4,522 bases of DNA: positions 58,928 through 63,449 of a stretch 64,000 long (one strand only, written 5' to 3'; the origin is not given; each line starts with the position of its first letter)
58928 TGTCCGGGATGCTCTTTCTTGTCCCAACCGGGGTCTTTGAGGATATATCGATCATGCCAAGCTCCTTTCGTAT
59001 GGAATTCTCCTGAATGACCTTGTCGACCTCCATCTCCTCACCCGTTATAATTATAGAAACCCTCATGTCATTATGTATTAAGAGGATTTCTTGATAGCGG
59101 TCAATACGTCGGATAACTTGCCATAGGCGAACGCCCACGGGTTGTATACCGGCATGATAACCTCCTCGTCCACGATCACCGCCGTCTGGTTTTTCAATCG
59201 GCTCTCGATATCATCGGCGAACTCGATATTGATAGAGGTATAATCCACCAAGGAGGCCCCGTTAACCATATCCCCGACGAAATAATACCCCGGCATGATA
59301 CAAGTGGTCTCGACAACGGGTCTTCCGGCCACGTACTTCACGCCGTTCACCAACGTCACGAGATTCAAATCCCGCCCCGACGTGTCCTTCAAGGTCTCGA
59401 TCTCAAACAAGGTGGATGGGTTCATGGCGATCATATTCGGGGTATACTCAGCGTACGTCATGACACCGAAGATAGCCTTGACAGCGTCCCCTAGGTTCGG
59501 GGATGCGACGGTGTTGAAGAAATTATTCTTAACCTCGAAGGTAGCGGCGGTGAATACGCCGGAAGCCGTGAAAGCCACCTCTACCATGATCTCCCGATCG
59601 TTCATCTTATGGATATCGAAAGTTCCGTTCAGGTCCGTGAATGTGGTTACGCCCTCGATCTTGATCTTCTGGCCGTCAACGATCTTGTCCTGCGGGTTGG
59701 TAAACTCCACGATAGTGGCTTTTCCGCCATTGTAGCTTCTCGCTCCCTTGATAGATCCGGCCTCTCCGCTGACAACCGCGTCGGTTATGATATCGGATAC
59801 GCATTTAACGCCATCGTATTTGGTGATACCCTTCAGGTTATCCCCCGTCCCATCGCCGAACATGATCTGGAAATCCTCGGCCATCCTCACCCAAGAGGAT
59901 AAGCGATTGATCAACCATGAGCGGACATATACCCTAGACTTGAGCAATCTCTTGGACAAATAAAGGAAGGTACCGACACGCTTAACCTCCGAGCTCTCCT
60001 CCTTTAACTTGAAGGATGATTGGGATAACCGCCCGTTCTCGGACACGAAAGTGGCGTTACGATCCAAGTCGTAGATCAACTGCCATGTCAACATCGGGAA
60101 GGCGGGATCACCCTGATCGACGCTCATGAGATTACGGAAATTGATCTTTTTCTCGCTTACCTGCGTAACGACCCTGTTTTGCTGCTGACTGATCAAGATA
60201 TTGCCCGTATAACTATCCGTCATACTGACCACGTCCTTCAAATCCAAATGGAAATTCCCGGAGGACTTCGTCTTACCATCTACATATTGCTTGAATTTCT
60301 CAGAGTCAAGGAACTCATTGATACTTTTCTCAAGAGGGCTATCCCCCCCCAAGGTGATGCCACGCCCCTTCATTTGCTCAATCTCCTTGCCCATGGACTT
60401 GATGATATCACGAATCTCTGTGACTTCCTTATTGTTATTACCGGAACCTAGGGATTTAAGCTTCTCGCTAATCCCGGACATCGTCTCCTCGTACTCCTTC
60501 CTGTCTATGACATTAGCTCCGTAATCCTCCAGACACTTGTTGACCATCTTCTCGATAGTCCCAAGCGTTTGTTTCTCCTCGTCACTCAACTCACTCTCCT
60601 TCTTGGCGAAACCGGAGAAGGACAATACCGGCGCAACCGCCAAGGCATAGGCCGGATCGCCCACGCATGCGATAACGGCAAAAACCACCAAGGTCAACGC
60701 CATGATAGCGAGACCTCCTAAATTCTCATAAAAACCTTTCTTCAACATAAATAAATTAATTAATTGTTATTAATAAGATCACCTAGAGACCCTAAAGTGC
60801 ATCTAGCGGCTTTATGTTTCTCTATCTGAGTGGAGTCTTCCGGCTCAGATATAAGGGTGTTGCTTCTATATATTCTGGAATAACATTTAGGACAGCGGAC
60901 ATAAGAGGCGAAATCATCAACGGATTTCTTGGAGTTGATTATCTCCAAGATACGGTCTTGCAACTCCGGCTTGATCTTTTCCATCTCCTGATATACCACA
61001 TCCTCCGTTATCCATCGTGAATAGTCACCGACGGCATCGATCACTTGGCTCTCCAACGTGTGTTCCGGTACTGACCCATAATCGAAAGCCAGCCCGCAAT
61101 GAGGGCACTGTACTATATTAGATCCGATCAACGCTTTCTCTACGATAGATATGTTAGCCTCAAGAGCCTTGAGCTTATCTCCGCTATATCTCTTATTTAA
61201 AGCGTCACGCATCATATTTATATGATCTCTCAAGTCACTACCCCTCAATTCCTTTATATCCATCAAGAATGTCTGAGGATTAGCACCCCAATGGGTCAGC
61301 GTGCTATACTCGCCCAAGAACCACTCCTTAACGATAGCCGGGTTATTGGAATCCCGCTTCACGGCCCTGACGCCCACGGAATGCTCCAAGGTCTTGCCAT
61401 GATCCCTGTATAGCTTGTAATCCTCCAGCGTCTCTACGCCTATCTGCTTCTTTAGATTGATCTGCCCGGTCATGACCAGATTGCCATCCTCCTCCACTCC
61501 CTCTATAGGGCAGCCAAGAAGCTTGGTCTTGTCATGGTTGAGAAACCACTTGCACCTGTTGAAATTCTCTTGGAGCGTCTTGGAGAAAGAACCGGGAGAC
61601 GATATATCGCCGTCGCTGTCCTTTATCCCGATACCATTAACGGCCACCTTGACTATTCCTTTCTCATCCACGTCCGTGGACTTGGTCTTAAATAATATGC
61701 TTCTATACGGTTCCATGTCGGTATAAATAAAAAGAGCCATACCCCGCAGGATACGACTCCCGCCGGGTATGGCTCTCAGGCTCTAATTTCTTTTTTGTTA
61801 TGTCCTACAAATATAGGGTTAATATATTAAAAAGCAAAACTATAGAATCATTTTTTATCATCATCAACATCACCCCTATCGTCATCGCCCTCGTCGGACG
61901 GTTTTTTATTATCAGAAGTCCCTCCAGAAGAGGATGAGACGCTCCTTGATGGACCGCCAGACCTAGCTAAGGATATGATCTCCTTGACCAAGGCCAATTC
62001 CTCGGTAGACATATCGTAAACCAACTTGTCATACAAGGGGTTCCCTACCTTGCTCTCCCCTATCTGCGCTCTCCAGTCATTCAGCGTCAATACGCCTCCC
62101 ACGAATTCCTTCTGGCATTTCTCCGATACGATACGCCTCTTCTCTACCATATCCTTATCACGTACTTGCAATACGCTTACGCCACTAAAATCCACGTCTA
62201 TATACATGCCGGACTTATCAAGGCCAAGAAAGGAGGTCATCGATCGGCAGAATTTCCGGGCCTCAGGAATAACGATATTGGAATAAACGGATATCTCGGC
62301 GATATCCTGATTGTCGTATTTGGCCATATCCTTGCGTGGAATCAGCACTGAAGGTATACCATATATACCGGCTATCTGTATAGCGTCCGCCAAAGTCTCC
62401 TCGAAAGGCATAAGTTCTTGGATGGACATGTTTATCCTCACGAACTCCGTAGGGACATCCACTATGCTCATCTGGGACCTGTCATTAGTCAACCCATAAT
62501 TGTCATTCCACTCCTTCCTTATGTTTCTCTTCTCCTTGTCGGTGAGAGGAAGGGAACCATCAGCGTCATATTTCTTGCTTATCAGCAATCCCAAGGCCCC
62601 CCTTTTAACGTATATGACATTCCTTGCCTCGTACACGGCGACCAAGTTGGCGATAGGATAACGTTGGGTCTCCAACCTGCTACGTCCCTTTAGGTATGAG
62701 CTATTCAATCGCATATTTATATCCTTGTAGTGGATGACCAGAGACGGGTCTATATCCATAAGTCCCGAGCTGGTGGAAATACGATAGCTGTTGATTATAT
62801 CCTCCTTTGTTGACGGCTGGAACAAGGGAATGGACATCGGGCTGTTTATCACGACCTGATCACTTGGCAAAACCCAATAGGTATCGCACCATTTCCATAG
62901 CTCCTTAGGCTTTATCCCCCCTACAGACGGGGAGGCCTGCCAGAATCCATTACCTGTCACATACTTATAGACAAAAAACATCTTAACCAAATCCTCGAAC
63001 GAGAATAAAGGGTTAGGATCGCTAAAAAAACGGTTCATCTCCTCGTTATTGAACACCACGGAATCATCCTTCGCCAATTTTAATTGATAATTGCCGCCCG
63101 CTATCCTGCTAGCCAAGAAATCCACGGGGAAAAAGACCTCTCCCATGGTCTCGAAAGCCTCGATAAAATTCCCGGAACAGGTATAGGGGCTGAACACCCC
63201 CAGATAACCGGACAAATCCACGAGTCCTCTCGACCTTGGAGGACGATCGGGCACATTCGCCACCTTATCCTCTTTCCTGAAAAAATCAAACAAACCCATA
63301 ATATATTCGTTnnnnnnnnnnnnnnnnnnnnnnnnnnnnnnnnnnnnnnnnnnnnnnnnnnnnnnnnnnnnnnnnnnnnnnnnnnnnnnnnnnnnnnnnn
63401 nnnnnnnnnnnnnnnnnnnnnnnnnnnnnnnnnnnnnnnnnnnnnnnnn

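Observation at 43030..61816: Conserved ~90-nt intergenic repeat in five copies across the late arm, four of them paired with a promoter box, tandem AGAGCC motifs and a hairpin terminator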

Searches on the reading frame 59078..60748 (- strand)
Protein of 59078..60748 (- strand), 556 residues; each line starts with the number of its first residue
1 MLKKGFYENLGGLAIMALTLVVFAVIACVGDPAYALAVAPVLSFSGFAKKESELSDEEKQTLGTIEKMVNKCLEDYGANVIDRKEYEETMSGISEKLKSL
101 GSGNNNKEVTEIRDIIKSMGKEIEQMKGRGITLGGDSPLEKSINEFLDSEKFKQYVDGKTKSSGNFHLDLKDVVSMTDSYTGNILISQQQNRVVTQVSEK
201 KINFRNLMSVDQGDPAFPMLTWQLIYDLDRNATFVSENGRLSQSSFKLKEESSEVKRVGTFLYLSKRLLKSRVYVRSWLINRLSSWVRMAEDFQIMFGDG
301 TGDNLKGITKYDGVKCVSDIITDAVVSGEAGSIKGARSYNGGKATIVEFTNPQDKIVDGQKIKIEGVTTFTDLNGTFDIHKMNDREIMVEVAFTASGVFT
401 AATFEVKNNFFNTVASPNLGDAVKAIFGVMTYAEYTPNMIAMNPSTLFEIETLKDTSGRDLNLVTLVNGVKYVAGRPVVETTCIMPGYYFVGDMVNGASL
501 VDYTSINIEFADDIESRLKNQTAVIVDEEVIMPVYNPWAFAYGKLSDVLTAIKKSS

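Call 11: search_protein_families(library=phrogs, proteins=[window:59078-60748:-])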
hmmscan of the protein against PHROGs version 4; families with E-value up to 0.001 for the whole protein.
window:59078-60748:- (556 aa): 1 family
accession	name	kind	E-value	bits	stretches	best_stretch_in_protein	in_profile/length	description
phrog_10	-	head and packaging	3.3e-27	96.8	2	53-354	229-534/752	major head protein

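Call 12: search_protein_families(library=pfam, proteins=[window:59078-60748:-])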
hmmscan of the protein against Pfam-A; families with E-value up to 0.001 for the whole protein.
window:59078-60748:- (556 aa): 1 family
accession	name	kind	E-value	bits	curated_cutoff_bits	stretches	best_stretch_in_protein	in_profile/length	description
PF05065.19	Phage_capsid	-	8.1e-23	81.6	24.2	2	183-334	2-143/280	Phage capsid family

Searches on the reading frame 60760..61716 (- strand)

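Call 11: search_protein_families(library=phrogs, proteins=[window:60760-61716:-])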
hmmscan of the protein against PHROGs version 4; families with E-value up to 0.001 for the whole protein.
window:60760-61716:- (318 aa): 1 family
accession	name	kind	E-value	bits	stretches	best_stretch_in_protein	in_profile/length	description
phrog_80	-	head and packaging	8.5e-18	65.9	1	4-187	219-404/607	head maturation protease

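Call 12: search_protein_families(library=pfam, proteins=[window:60760-61716:-])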
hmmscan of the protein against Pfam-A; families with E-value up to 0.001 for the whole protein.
window:60760-61716:- (318 aa): 0 families

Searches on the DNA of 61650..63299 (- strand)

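Call 44: search_with_rna_model(model_id=R1, sources=[L120, L121, L122, L128, L130, L133, L135, L137, L138, L140, L142, L145, L118, L119, L101, L102, L103, L104, L105, L106, L107, L108, L109, L110, L111, L112, L113, L114], max_evalue=0.0001)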
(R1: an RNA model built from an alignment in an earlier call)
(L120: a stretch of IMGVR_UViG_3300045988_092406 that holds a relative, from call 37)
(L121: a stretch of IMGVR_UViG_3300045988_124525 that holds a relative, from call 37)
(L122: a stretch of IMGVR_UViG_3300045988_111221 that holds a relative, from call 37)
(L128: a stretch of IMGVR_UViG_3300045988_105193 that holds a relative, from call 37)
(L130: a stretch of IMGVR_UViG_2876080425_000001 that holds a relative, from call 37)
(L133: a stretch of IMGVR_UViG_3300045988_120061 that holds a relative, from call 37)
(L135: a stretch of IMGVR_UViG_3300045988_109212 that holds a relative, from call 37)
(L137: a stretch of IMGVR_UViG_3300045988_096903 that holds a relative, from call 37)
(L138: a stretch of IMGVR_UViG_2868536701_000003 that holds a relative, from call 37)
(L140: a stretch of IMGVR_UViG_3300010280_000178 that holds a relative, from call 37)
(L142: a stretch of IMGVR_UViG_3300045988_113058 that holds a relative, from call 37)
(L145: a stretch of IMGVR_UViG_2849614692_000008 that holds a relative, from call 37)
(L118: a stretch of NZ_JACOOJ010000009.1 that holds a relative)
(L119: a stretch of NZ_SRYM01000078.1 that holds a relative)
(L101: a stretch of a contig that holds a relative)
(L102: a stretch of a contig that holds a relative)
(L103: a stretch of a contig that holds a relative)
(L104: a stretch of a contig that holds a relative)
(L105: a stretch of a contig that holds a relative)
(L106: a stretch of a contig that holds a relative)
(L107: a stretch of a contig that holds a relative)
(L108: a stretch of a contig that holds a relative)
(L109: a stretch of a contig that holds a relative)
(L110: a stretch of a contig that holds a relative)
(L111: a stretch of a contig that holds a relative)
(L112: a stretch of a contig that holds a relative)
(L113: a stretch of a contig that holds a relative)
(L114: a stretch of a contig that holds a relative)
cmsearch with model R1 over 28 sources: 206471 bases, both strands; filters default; matches with E-value up to 0.0001: 58.
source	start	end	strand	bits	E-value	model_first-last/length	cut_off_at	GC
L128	4513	4575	+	90.1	2.3e-23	1-62/62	no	0.49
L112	4413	4475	+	90.1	2.3e-23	1-62/62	no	0.49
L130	4512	4574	+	89.9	2.8e-23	1-62/62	no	0.51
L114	6448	6510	-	89.9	2.8e-23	1-62/62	no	0.51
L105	13176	13238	-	89.4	3.8e-23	1-62/62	no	0.48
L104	875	937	+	89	5e-23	1-62/62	no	0.44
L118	592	654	+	88.5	6.9e-23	1-62/62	no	0.49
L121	4513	4575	+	88.1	9.4e-23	1-62/62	no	0.51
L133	4515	4577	+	87.8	1.1e-22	1-62/62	no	0.49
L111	767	829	-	87.7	1.2e-22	1-62/62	no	0.46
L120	3480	3542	+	87.7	1.3e-22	1-62/62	no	0.52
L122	4513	4575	+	87.7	1.3e-22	1-62/62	no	0.52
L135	4514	4576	+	87.7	1.3e-22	1-62/62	no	0.52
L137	4515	4577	+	87.7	1.3e-22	1-62/62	no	0.52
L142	4514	4576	+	87.7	1.3e-22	1-62/62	no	0.52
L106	716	778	+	87.7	1.3e-22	1-62/62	no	0.52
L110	2168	2230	+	87.7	1.3e-22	1-62/62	no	0.52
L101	6914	6976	+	84.5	1e-21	1-62/62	no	0.49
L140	4526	4588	+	83.9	1.6e-21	1-62/62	no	0.48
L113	705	767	+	83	2.8e-21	1-62/62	no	0.44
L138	4514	4576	+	80.5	1.5e-20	1-62/62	no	0.56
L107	387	447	+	79.9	2.3e-20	1-62/62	no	0.46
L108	1486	1546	+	79.2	3.6e-20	1-62/62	no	0.46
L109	2619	2679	-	79.2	3.6e-20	1-62/62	no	0.46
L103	1125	1185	-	78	8.2e-20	1-62/62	no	0.48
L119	5712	5774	+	76.4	2.5e-19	1-62/62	no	0.59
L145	4511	4571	+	71.4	7e-18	1-62/62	no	0.49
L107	10513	10573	+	69.8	2.1e-17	1-62/62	no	0.52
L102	91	148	-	56.7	1.5e-13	1-62/62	no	0.55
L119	3652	3709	+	54.2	7.6e-13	1-62/62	no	0.57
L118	7339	7395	+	53.6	1.1e-12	1-62/62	no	0.42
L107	8480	8537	+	52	3.3e-12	1-62/62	no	0.57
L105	6429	6485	-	51.9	3.6e-12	1-62/62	no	0.44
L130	4515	4577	-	40.7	6.6e-09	1-62/62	no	0.51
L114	6445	6507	+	40.7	6.6e-09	1-62/62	no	0.51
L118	595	657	-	39.6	1.5e-08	1-62/62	no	0.48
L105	13173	13235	+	39.6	1.5e-08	1-62/62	no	0.48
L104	885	929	-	38.4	3.2e-08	12-55/62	no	0.51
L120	3491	3534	-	38.2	3.6e-08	12-54/62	no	0.64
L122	4524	4567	-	38.2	3.6e-08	12-54/62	no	0.64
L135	4525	4568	-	38.2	3.6e-08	12-54/62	no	0.64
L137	4526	4569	-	38.2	3.6e-08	12-54/62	no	0.64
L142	4525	4568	-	38.2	3.6e-08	12-54/62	no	0.64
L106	727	770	-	38.2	3.6e-08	12-54/62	no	0.64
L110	2179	2222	-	38.2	3.6e-08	12-54/62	no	0.64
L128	4516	4578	-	38.2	3.6e-08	1-62/62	no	0.49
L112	4416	4478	-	38.2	3.6e-08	1-62/62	no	0.49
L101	6917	6979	-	36.1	1.5e-07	1-62/62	no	0.49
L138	4517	4580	-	35.8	1.9e-07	1-62/62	no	0.55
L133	4518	4580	-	35.5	2.3e-07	1-62/62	no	0.49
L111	764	826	+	34.6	4.1e-07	1-62/62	no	0.46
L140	4537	4580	-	34.1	5.8e-07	12-54/62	no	0.57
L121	4516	4578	-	31.8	2.6e-06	1-62/62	no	0.51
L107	398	439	-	31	4.8e-06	12-54/62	no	0.52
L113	708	770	-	30.8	5.3e-06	1-62/62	no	0.44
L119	5715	5778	-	30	9.3e-06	1-62/62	no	0.58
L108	1496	1538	-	26.9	7.5e-05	12-55/62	no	0.53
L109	2627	2669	+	26.9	7.5e-05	12-55/62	no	0.53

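Call 54: search_rna_families(source=window, start=61650, end=61900, threshold=evalue, max_evalue=10)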
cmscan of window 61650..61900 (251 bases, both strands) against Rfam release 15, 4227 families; matches with E-value up to 10: 17.
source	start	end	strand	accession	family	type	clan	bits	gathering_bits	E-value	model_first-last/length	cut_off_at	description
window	61727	61862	-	RF01859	Phe_leader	Cis-reg; leader;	-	23.4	55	0.067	1-125/125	no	Phenylalanine leader peptide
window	61773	61869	-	RF00476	snosnR61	Gene; snRNA; snoRNA; CD-box;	CL00051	18.1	45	1.3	1-85/85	no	Small nucleolar RNA snR61/Z1/Z11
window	61823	61871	-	RF00160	snoZ159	Gene; snRNA; snoRNA; CD-box;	CL00065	18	39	0.73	1-86/86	no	Small nucleolar RNA Z159/U59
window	61771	61888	-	RF02287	TtnuCD10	Gene; snRNA; snoRNA; CD-box;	-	17.7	85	2.6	1-117/117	no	Tetrahymena snoRNA TtnuCD10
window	61800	61870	-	RF00349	snoR11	Gene; snRNA; snoRNA; CD-box;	-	17.6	50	1.8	1-90/90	no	Small nucleolar RNA R11/Z151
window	61722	61812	-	RF02054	STnc420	Gene; sRNA;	-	15.9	70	1.7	1-58/58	no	Salmonella enterica sRNA STnc420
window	61832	61888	-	RF00270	SNORD61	Gene; snRNA; snoRNA; CD-box;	CL00067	15.5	43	9.6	1-72/72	no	Small nucleolar RNA SNORD61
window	61659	61693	-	RF01359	CRISPR-DR46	Gene; CRISPR;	-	15.4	50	8.9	1-38/38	no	CRISPR RNA direct repeat element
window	61817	61869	-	RF01179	snoU83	Gene; snRNA; snoRNA; CD-box;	-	15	50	7.1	1-84/84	no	Small nucleolar RNA U83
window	61824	61870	-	RF00331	snoZ169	Gene; snRNA; snoRNA; CD-box;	-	14.8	55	7.8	1-69/69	no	Small nucleolar RNA Z169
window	61728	61781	+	RF00103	mir-1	Gene; miRNA;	-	14.5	45.6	2.3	1-79/79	no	mir-1 microRNA precursor family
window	61830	61877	-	RF00323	snoR79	Gene; snRNA; snoRNA; CD-box;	-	13.5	80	5.8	1-65/65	no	Small nucleolar RNA R79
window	61797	61873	-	RF00333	snoZ157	Gene; snRNA; snoRNA; CD-box;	CL00063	13.5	55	8.6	1-100/100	no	Small nucleolar RNA Z157/R69/R10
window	61650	61685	-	RF04015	MIR946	Gene; miRNA;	-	13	190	2.1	1-36/189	3'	MIR946 microRNA precursor family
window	61840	61889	-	RF01273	sR34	Gene; snRNA; snoRNA; CD-box;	-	12.3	40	7.8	1-54/54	no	Small nucleolar RNA sR34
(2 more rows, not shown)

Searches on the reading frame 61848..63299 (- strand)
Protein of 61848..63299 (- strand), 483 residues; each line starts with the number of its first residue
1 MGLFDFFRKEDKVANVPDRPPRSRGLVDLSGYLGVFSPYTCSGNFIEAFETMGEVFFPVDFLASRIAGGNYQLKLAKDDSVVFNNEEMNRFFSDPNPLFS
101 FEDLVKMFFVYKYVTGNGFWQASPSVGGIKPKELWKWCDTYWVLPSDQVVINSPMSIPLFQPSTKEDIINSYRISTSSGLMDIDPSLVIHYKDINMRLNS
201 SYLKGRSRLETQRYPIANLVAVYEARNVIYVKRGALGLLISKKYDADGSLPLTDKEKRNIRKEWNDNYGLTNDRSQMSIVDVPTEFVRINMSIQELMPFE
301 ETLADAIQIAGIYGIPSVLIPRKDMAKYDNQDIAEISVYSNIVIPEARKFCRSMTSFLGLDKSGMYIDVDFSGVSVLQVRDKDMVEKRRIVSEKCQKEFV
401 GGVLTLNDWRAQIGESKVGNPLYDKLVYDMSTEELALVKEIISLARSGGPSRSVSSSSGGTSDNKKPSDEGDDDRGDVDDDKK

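Call 11: search_protein_families(library=phrogs, proteins=[window:61848-63299:-])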
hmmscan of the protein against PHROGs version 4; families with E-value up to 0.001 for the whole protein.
window:61848-63299:- (483 aa): 3 families
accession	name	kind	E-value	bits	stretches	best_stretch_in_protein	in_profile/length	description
phrog_12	-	head and packaging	2.8e-24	87.1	1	1-476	48-468/646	portal protein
phrog_2662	-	head and packaging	6.5e-19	69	1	85-424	102-412/717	portal protein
phrog_5929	-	head and packaging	6.5e-05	23.3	1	252-435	27-202/228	portal protein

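Call 12: search_protein_families(library=pfam, proteins=[window:61848-63299:-])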
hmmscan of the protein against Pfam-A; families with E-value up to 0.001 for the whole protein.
window:61848-63299:- (483 aa): 1 family
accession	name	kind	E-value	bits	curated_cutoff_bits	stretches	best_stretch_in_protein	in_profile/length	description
PF04860.17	Phage_portal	-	2.3e-27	96.5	39.1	1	55-412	3-319/321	Phage portal protein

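Call 37: find_related_loci(query=window:61848-63299:-, collection=viral_contigs, flank=3000)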
Query window:61848-63299:- (483 aa) in viral_contigs; peptide patterns used: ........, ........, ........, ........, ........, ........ (x = any residue, [..] = any of these).
43 stretches matched a pattern; 31 encode a relative of the query (tblastn E <= 1e-3); 28 distinct loci.
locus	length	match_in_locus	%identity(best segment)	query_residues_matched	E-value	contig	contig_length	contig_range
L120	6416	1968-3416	100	1-483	0e+0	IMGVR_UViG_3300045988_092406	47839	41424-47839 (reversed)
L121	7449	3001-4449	99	1-483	0e+0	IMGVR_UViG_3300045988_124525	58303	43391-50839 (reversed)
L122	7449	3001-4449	100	1-483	0e+0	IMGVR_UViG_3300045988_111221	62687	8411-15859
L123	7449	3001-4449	99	1-483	0e+0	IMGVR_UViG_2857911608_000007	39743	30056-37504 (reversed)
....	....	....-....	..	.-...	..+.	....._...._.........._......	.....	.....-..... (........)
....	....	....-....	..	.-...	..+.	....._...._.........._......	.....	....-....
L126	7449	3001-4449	99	1-483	0e+0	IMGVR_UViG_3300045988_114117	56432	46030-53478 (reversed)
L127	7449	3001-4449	99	1-483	0e+0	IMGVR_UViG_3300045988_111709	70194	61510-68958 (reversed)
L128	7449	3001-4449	99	1-483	0e+0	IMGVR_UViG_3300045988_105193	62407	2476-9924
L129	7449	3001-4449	99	1-483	0e+0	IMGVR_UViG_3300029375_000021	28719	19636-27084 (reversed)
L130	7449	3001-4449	99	1-483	0e+0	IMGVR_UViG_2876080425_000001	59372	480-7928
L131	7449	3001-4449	99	1-483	0e+0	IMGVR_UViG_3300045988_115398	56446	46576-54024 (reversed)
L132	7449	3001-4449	99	1-483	0e+0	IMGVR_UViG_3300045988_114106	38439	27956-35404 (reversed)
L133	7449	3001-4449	99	1-483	0e+0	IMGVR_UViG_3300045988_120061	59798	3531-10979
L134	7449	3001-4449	99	1-483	0e+0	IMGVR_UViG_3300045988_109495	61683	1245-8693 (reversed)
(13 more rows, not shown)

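Call 46: find_related_loci(query=L122:282-866:+, collection=viral_contigs, flank=10000)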
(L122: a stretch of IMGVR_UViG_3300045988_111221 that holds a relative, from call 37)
Query L122:282-866:+ (194 aa) in viral_contigs; peptide patterns used: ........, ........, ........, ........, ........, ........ (x = any residue, [..] = any of these).
238 stretches matched a pattern; 225 encode a relative of the query (tblastn E <= 1e-3); the best 80 are kept; 80 distinct loci.
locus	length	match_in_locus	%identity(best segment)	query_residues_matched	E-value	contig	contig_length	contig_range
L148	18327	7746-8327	99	1-194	2e-129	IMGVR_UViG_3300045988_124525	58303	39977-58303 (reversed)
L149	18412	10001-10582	99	1-194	2e-129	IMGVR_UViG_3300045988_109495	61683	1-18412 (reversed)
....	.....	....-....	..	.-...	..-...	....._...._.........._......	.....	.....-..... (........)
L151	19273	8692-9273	99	1-194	2e-129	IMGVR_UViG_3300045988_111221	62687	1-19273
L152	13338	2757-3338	99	1-194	2e-129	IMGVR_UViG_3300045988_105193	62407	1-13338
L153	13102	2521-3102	99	1-194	2e-129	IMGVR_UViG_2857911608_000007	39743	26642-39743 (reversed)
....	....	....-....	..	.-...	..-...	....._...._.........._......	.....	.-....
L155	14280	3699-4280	99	1-194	6e-129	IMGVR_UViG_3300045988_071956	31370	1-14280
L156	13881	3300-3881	99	1-194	6e-129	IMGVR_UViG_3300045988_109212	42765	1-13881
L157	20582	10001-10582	99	1-194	6e-129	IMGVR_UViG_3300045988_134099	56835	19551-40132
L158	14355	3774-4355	99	1-194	6e-129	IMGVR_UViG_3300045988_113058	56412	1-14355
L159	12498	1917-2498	99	1-194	6e-129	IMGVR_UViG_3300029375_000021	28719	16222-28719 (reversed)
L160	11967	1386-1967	99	1-194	6e-129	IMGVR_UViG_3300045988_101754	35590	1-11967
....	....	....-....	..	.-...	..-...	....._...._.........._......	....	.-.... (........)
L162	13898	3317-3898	99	1-194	6e-129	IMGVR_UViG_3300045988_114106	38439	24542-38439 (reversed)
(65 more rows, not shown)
